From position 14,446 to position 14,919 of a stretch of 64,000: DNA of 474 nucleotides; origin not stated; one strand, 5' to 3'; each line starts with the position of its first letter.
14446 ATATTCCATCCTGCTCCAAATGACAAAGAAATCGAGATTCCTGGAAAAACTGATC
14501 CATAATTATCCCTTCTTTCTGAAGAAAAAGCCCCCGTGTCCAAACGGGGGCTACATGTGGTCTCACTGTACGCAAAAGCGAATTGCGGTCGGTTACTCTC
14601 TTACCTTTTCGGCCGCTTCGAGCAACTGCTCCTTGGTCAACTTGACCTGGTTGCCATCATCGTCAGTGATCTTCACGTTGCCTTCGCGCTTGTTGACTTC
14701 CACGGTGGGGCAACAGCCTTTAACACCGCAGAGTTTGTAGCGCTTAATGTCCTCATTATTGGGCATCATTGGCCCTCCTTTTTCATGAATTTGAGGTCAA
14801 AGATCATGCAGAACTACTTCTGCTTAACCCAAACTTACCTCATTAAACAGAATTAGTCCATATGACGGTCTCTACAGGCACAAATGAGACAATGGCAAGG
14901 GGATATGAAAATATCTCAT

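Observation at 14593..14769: Short Cys-containing ORF absent from the ORF track, with strong ribosome-binding site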

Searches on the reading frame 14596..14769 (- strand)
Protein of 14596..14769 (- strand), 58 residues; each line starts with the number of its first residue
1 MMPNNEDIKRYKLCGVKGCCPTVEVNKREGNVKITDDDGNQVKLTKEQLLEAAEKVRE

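Call 6: search_protein_families(library=ncbifam, proteins=[window:14596-14769:-], max_evalue=0.01)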
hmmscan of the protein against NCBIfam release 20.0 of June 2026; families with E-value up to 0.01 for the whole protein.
window:14596-14769:- (58 aa): 0 families

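Call 7: search_protein_families(library=pfam, proteins=[window:14596-14769:-], max_evalue=0.01)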
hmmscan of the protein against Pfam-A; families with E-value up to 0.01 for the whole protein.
window:14596-14769:- (58 aa): 1 family
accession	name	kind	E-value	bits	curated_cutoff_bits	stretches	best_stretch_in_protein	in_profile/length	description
PF24123.1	Myosin_VII_N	-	0.0072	16.8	27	1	28-50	28-50/53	Myosin VII N-terminal beta barrel domain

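Call 8: find_homologous_proteins(query=window:14596-14769:-, max_evalue=0.01)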
Query seq(58 aa) (58 aa): 1 proteins with E <= 0.01 among 1 candidates.
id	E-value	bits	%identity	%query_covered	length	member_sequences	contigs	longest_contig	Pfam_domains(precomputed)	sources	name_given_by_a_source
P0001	2.1e-31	123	100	100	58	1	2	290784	-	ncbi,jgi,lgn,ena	ncbi:MAG: hypothetical protein WC805_02105 [Patescibacteria group bacterium]|jgi:hypothetical protei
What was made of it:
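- Checked: The identical protein is already called as a hypothetical protein in a Patescibacteria MAG (call 8).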

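Call 16: search_protein_representatives(protein=window:14596-14769:-)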
Query: 58 residues. Proteins with E-value up to 0.001 (for the whole library): 74; up to 1e-10: 1; up to 1e-30: 1. The best 74 are listed.
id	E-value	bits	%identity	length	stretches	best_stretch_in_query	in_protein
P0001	6.7e-32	122.9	100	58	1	1-58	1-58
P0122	9.4e-10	53.7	56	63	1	9-56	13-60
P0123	5.2e-09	51.3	58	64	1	7-49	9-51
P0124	1.2e-08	50.2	33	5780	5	2-26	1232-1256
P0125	3.5e-08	48.7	37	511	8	14-41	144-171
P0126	7.5e-08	47.7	46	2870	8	32-50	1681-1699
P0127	2.2e-07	46.3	48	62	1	8-57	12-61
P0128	4.3e-07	45.3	52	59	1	6-57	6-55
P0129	4.5e-07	45.3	53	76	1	11-55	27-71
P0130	5.0e-07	45.1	56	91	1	7-47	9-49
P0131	5.0e-07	45.1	49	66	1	9-55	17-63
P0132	5.2e-07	45.1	55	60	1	10-51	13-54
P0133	1.0e-06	44.2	55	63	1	6-51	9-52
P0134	1.2e-06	43.9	50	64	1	8-55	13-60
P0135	1.4e-06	43.8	51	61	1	5-53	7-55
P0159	9.8e-05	38.0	52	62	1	10-54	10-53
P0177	3.8e-04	36.1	56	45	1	9-52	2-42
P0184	5.9e-04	35.5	51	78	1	6-51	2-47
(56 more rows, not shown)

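Call 21: search_protein_families(library=pfam, alignment_id=A2, max_evalue=10)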
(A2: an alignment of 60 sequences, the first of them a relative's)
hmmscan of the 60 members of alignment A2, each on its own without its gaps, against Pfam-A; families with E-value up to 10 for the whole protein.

A. member 1, P0001 (58 aa): 2 families
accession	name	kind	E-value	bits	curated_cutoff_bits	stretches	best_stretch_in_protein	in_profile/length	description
PF24123.1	Myosin_VII_N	-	0.0072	16.8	27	1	28-50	28-50/53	Myosin VII N-terminal beta barrel domain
PF24388.1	Permuted_GreAB-C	-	0.15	12.2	27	1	26-45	21-40/54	Permuted GreAB-C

B. families by the number of members that match (of 60 scanned): 40 families (the first 25 are shown)
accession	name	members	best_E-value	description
PF24123.1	Myosin_VII_N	13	0.00013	Myosin VII N-terminal beta barrel domain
PF24388.1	Permuted_GreAB-C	7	0.08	Permuted GreAB-C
PF08329.16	ChitinaseA_N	4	0.00078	Chitinase A, N-terminal domain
PF11094.13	UL11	3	0.96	Membrane-associated tegument protein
PF24448.1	T4_y05I_C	2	0.0025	y05I-like putative transcription factor C-terminal domain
PF12667.13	NigD_N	2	0.075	NigD-like N-terminal OB domain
PF16902.11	FokI_D3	2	0.077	FokI, D3 domain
PF19135.5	DUF5818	1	0.0028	Protein of unknown function (DUF5818)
PF24647.1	Phage_blade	1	0.0038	Phage blade protein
PF14352.11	DUF4402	1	0.0089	Domain of unknown function (DUF4402)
PF23542.1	DUF1512_C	1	0.0093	Domain of unknown function (DUF1512) C-terminal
PF13944.12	Calycin_like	1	0.021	Calycin-like beta-barrel domain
PF18419.6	ATP-grasp_6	1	0.025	ATP-grasp-like domain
PF02604.26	PhdYeFM_antitox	1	0.036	Antitoxin Phd_YefM, type II toxin-antitoxin system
PF24040.1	DUF7349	1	0.039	Domain of unknown function (DUF7349)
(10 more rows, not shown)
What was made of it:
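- Tried and rejected: Myosin_VII_N matched 13/60 members (best E 1.3e-4, below the gathering score) and Permuted_GreAB-C matched 7/60 (call 21).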

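Call 22: search_solved_structures(query=A2, max_evalue=10, show_alignments=3)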
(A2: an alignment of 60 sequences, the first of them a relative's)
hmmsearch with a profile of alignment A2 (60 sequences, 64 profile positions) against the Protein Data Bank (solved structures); distinct sequences matched with E-value up to 10: 1.
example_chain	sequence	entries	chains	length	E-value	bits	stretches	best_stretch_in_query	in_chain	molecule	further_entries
8uai_C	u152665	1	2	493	0.82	12.6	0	30-44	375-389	11S globulin 3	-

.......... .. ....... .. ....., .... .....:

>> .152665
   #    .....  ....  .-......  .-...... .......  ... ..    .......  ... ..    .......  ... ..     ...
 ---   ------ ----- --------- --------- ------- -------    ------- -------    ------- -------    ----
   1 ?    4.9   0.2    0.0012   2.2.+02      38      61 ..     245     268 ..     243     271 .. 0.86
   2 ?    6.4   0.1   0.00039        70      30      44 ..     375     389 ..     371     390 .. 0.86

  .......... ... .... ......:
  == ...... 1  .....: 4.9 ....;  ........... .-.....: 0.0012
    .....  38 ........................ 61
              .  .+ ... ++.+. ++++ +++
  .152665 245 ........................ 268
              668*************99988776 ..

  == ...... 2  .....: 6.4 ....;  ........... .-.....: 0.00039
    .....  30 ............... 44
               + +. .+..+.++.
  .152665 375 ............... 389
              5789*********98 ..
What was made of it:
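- Tried and rejected: Nothing (call 22).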

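Call 26: predict_structure(alignment_id=A2)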
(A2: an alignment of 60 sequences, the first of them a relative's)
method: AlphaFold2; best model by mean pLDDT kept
length: 58 residues; sequences in the alignment: 60
mean_pLDDT: 84.5   pTM: 0.60
mean pLDDT of the five models: 84.5, 83.1, 83.0, 82.3, 81.9
residues with pLDDT >= 90: 22; 70-90: 31; 50-70: 3; < 50: 2
segments of 3 or more residues with pLDDT < 50: none
pLDDT, mean of each block of 10 residues (from residue 1): 70 80 89 89 91 89
secondary structure, 60 per line:
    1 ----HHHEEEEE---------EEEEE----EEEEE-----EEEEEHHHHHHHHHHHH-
elements in order: E8-12 E22-26 E31-35 E41-45 H46-57
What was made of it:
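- On RiPP precursor/maturase pair (generic definition): A folded domain is predicted (call 26).
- The Cys loop (13-21) and the DD-G turn (36-40) are the beta1-beta2 and beta3-beta4 connections of a meander sheet, so they lie at the same end of the domain (call 26; the proximity is inferred from topology, not measured).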

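Call 37: find_homologous_proteins(query=A2, max_evalue=0.001)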
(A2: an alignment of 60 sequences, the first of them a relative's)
Query A2 (60 sequences) (58 aa, profile of the alignment): 408 proteins with E <= 0.001 among 1131 candidates; the best 120 are listed.
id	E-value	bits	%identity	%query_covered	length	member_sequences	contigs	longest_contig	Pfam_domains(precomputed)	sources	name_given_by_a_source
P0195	9.3e-21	91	37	79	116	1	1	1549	-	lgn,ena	-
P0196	1.5e-20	90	56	93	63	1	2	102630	-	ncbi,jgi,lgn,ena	-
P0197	2.2e-20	90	56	90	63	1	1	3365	-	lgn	-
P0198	2.8e-20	89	59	84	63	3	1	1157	-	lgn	-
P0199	2.9e-20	89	54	95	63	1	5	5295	-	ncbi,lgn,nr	ncbi:MAG: hypothetical protein DDT34_01622 [Firmicutes bacterium]|nr:hypothetical protein [Bacillota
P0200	2.9e-20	89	60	90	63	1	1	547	-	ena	-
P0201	3.6e-20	89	58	74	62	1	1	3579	-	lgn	-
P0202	4.8e-20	89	57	88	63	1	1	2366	-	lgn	-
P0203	4.8e-20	89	56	90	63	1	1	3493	-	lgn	-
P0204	5.4e-20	89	54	95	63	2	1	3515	-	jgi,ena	-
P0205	6.3e-20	88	61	79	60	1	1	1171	-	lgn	-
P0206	9.3e-20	88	56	74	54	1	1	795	-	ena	-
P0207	9.9e-20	88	56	83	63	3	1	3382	-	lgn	-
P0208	1.2e-19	87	51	98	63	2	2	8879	-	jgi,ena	-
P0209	1.3e-19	87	56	86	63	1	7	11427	-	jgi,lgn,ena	-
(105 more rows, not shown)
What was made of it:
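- Checked: An exhaustive phmmer search gives 74 hits, about 65 of them small proteins (call 16), and a profile search gives 408 clusters at 90% identity (call 37).
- There are 408 homologous clusters (call 37).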

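Call 51: find_encoding_contigs(protein=P0159, flank=4000, max_places=2)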
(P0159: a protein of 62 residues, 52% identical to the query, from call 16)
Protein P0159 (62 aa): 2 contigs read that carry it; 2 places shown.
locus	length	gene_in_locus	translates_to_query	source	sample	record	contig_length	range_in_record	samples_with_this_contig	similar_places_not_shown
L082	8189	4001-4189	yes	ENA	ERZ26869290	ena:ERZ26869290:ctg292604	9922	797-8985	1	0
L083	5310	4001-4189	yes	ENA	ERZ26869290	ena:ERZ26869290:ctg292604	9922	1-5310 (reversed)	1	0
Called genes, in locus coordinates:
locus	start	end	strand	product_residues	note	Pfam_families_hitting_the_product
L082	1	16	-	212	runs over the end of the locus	-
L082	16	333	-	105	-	-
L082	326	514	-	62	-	-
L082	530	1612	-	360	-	-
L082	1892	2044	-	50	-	PF11325:DUF3127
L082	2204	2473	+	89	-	-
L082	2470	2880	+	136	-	PF11325:DUF3127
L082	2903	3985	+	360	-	-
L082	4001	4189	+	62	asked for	-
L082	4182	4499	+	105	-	-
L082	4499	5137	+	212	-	-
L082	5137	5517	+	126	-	-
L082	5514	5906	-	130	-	-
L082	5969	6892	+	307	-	PF00535:Glycos_transf_2 (faint), PF01697:Glyco_transf_92 (weak)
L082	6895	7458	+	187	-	-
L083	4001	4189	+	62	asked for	-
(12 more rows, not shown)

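Call 52: find_encoding_contigs(protein=P0184, flank=4000, max_places=2)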
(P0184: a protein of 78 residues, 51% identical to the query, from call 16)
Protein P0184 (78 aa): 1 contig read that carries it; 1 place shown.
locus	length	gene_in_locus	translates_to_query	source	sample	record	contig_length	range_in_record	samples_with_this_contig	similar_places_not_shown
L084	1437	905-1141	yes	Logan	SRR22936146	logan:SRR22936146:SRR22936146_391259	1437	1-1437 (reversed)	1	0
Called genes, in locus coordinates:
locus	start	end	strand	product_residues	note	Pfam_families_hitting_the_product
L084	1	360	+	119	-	?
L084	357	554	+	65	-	-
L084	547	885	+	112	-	-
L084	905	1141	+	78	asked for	-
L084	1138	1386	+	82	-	-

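Call 53: find_encoding_contigs(protein=P0199, flank=4000, max_places=2)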
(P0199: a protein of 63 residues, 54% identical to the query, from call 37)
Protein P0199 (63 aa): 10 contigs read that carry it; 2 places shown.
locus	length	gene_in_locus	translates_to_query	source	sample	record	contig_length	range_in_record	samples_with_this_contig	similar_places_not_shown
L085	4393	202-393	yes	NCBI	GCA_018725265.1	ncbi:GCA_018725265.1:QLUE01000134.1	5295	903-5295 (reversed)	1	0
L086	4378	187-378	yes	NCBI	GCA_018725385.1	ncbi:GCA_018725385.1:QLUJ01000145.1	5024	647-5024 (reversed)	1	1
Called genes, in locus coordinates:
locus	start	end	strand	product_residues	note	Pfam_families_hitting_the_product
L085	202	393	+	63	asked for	-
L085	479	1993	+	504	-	PF13353:Fer4_12 (weak), PF04055:Radical_SAM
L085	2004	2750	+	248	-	PF01048:PNP_UDP_1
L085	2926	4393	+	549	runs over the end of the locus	PF00005:ABC_tran, PF00006:ATP-synt_ab (faint), PF13191:AAA_16 (faint), PF13604:AAA_30 (faint), PF13304:AAA_21 (weak), PF12848:ABC_tran_Xtn, PF00005:ABC_tran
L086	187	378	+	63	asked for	-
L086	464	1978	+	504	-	PF13353:Fer4_12 (weak), PF04055:Radical_SAM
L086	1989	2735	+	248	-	PF01048:PNP_UDP_1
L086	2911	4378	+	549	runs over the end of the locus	PF00005:ABC_tran, PF00006:ATP-synt_ab (faint), PF13191:AAA_16 (faint), PF13604:AAA_30 (faint), PF13304:AAA_21 (weak), PF12848:ABC_tran_Xtn, PF00005:ABC_tran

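Call 54: find_encoding_contigs(protein=P0177, flank=4000, max_places=2)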
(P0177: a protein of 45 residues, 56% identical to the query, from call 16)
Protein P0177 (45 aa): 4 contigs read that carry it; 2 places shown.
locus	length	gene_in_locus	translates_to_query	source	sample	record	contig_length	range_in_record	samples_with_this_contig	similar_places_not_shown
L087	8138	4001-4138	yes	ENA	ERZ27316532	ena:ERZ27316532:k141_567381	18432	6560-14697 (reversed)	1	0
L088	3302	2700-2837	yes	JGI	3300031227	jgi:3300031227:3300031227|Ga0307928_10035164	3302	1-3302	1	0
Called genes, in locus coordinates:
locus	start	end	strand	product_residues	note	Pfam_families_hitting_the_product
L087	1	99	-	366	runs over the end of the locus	PF03214:RGP, PF03385:STELLO (weak)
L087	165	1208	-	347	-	PF04055:Radical_SAM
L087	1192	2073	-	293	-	PF00852:Glyco_transf_10 (weak)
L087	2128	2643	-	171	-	-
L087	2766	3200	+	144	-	-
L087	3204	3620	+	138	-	-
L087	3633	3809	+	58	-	-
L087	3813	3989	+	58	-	-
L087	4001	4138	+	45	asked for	-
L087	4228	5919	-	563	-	PF08242:Methyltransf_12 (faint), PF13847:Methyltransf_31 (faint), PF13489:Methyltransf_23 (weak), PF08241:Methyltransf_11, PF13649:Methyltransf_25, PF13489:Methyltransf_23 (weak), PF08241:Methyltransf_11, PF13649:Methyltransf_25 (weak), +1 more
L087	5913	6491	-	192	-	-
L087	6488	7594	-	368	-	PF00534:Glycos_transf_1, PF13692:Glyco_trans_1_4, PF13524:Glyco_trans_1_2 (weak), PF20706:GT4-conflict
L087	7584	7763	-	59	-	-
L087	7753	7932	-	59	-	-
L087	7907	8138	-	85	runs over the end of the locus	PF07874:DUF1660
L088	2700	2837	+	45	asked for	-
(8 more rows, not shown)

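Call 59: find_related_loci(query=A3, collection=metagenome_contigs, flank=3000)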
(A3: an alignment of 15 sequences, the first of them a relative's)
Query A3 (63 aa) in metagenome_contigs; peptide patterns used: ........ (x = any residue, [..] = any of these).
137 stretches matched a pattern; 93 encode a relative of the query (tblastn E <= 1e-3); the best 80 are kept; 80 distinct loci.
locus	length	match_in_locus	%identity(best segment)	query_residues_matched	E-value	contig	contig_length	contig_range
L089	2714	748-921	58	1-60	7e-20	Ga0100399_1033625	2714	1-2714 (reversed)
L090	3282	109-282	58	1-60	4e-19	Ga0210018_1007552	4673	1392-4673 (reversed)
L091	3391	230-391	59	10-63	3e-19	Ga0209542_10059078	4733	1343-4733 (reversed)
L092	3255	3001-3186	56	1-63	5e-19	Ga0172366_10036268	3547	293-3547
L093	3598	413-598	56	1-63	5e-19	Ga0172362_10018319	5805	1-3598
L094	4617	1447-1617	60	6-63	7e-19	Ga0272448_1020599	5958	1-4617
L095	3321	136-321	56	1-63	5e-19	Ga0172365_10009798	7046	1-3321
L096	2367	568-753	57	1-63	8e-19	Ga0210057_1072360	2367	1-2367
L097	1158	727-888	59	10-63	1e-18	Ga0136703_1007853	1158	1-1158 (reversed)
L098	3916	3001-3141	66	17-63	1e-18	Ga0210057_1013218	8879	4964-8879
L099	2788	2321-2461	66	17-63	2e-18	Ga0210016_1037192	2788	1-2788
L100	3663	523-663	64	17-63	3e-18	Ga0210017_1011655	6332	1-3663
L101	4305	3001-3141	64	17-63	3e-18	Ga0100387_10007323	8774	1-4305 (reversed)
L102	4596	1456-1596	64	17-63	3e-18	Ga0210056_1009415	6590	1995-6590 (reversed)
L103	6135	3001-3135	67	9-53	4e-18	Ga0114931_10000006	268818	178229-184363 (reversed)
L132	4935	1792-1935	53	12-60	3e-13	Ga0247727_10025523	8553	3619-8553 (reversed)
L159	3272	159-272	55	14-53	7e-11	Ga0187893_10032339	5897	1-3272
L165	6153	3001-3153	45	1-53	2e-10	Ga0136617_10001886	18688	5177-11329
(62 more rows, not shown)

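Call 60: find_related_loci(query=A3, collection=viral_contigs, flank=5000)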
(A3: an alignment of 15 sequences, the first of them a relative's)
Query A3 (63 aa) in viral_contigs; peptide patterns used: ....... (x = any residue, [..] = any of these).
20 stretches matched a pattern, but none encodes a relative of the query by tblastn (E <= 1e-3).

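Call 61: find_related_loci(query=A4, collection=viral_contigs, flank=5000)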
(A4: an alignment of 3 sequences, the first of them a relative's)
Query A4 (62 aa) in viral_contigs; peptide patterns used: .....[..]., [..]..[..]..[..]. (x = any residue, [..] = any of these).
398 stretches matched a pattern; 12 encode a relative of the query (tblastn E <= 1e-3); 12 distinct loci.
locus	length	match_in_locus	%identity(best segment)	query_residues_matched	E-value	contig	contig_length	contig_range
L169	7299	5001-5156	48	8-59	2e-12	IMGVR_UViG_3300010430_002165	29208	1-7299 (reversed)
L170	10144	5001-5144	50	11-58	5e-11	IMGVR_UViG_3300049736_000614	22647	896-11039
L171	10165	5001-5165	40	5-59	2e-10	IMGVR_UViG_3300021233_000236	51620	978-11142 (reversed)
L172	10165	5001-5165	40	5-59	2e-10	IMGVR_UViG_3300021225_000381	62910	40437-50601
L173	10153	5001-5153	47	11-61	5e-10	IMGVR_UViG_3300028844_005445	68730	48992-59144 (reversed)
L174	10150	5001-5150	44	10-59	5e-10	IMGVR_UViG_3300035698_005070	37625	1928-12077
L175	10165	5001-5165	45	9-62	2e-9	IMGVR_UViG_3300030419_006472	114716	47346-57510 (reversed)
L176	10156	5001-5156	38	8-59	3e-9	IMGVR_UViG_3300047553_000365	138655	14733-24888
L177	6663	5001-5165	45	9-62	4e-9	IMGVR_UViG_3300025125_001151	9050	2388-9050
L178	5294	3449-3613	44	9-62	6e-9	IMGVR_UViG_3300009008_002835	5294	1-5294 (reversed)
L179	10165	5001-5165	44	9-62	6e-9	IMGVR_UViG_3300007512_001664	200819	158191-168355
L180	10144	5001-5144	46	9-55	5e-8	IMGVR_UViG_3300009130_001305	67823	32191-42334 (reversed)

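Call 65: search_protein_families(library=pfam, proteins=[L175:5207-5452:+, L173:5156-5464:+, L171:5186-5482:+, L175:5470-5946:+, L175:6085-6843:+, L173:4186-4959:+, L171:4598-4978:+, L169:4750-4959:+], max_evalue=0.01)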
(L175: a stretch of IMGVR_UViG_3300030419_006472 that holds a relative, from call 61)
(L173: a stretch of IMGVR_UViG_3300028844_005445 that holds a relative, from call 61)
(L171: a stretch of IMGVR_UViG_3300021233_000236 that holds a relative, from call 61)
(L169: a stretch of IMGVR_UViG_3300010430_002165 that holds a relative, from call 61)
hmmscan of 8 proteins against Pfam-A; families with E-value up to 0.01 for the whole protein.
L175:5207-5452:+ (82 aa): 0 families

L173:5156-5464:+ (103 aa): 0 families

L171:5186-5482:+ (99 aa): 0 families

L175:5470-5946:+ (159 aa): 1 family
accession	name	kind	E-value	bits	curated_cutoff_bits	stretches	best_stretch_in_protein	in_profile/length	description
PF01242.24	PTPS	-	1e-17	64.7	22.4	1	14-143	10-119/121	6-pyruvoyl tetrahydropterin synthase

L175:6085-6843:+ (253 aa): 1 family
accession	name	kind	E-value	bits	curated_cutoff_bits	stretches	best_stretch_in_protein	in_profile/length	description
PF13353.11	Fer4_12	-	0.0031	18.2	22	1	37-118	8-78/137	4Fe-4S single cluster domain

L173:4186-4959:+ (258 aa): 0 families

L171:4598-4978:+ (127 aa): 2 families
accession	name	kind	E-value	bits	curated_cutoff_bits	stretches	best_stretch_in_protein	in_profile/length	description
PF10686.14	YAcAr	-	1.5e-09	38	28.2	1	1-66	1-66/66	YspA, cpYpsA-related SLOG family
PF02481.21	DNA_processg_A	-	0.00088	18.9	29.6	0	5-53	49-97/212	DNA recombination-mediator protein A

L169:4750-4959:+ (70 aa): 0 families
